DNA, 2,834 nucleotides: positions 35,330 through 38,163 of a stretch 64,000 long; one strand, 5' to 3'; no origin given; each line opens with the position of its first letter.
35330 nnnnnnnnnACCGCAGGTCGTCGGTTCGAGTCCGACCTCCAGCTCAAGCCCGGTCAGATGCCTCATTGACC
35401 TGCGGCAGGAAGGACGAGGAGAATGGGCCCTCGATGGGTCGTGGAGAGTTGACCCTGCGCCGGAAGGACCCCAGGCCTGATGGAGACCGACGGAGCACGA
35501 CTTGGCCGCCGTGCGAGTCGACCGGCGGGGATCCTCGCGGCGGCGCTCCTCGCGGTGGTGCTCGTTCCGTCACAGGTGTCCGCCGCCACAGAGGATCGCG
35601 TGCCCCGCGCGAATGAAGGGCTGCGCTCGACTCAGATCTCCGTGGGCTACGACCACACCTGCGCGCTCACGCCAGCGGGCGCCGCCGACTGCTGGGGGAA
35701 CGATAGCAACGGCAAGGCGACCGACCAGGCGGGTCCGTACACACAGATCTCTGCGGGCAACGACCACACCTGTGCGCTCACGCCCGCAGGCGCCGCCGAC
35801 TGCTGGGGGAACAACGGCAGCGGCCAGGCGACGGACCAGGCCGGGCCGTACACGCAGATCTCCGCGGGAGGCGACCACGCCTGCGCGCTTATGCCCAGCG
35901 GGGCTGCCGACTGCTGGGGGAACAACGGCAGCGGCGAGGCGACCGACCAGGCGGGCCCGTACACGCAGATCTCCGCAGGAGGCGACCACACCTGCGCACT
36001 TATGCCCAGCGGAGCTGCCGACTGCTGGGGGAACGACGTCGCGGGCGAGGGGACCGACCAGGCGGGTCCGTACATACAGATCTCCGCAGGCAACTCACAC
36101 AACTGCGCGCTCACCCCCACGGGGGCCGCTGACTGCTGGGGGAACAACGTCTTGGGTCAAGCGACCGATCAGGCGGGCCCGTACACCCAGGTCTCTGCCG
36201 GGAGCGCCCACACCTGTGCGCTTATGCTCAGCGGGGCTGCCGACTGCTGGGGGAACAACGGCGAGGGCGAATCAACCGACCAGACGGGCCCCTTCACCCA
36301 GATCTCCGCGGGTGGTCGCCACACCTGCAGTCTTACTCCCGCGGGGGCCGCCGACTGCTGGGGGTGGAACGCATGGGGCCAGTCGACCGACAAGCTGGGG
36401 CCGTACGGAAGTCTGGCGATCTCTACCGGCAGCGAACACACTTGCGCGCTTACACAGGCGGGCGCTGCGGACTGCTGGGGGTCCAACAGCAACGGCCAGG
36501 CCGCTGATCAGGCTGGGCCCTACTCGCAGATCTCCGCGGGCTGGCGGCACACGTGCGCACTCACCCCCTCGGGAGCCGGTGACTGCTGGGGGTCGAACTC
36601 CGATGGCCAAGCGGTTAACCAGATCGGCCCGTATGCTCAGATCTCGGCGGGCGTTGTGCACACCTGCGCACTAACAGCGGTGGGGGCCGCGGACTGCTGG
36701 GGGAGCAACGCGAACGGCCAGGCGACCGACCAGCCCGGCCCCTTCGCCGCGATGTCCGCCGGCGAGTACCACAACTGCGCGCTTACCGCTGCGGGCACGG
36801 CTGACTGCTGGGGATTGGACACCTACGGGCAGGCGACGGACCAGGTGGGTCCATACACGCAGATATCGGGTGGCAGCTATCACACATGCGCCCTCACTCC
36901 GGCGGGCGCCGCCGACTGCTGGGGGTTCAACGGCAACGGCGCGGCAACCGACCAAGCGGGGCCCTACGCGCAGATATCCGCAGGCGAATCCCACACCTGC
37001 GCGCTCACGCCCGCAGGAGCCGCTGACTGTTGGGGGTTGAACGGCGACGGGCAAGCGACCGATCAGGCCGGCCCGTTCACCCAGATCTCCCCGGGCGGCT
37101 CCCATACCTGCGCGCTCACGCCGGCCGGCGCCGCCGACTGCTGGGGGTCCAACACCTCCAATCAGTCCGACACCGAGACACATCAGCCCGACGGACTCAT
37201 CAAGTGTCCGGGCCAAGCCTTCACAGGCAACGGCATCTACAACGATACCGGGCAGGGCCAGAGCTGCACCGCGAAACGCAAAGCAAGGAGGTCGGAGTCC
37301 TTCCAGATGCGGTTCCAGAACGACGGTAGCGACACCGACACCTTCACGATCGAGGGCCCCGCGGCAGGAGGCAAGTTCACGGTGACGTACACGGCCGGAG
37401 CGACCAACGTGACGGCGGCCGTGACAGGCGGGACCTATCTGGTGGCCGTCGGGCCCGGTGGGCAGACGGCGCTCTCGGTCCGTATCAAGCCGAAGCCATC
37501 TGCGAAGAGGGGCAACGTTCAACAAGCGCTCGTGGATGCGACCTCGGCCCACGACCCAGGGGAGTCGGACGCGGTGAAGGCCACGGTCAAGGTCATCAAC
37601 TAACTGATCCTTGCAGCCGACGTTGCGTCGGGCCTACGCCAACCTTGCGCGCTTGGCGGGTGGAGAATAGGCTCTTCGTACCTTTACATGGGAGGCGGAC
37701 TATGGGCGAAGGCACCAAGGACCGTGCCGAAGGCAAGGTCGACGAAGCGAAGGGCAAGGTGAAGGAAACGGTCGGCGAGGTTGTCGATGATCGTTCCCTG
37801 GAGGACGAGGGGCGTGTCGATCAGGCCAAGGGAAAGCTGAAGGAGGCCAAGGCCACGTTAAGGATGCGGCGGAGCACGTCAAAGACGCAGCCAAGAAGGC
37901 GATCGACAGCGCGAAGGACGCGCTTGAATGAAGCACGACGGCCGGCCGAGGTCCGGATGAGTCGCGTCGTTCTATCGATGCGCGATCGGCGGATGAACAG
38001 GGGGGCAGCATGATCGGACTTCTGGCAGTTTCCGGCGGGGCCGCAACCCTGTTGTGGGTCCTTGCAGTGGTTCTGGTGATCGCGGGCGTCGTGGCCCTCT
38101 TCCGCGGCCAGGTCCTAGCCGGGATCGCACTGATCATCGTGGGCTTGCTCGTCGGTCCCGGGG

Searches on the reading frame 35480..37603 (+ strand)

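Call 7: search_protein_families(library=pfam, proteins=[window:35480-37603:+], max_evalue=0.01)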
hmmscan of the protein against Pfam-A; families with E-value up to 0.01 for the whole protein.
window:35480-37603:+ (707 aa): 2 families
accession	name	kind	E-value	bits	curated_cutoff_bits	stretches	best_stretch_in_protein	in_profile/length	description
PF13540.12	RCC1_2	-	3e-115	374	22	14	88-116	2-30/30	Regulator of chromosome condensation (RCC1) repeat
PF25390.1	WD40_RLD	-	3.7e-51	175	150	3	272-526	33-330/363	RCC1-like domain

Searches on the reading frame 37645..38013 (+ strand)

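Call 90: search_protein_families(library=pfam, proteins=[window:37645-38013:+], max_evalue=0.001)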
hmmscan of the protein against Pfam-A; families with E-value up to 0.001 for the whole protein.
window:37645-38013:+ (122 aa): 1 family
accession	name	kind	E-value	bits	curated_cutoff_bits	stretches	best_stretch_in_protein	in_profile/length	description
PF05532.17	CsbD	-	7.6e-16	58.2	40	1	26-71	1-46/53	CsbD-like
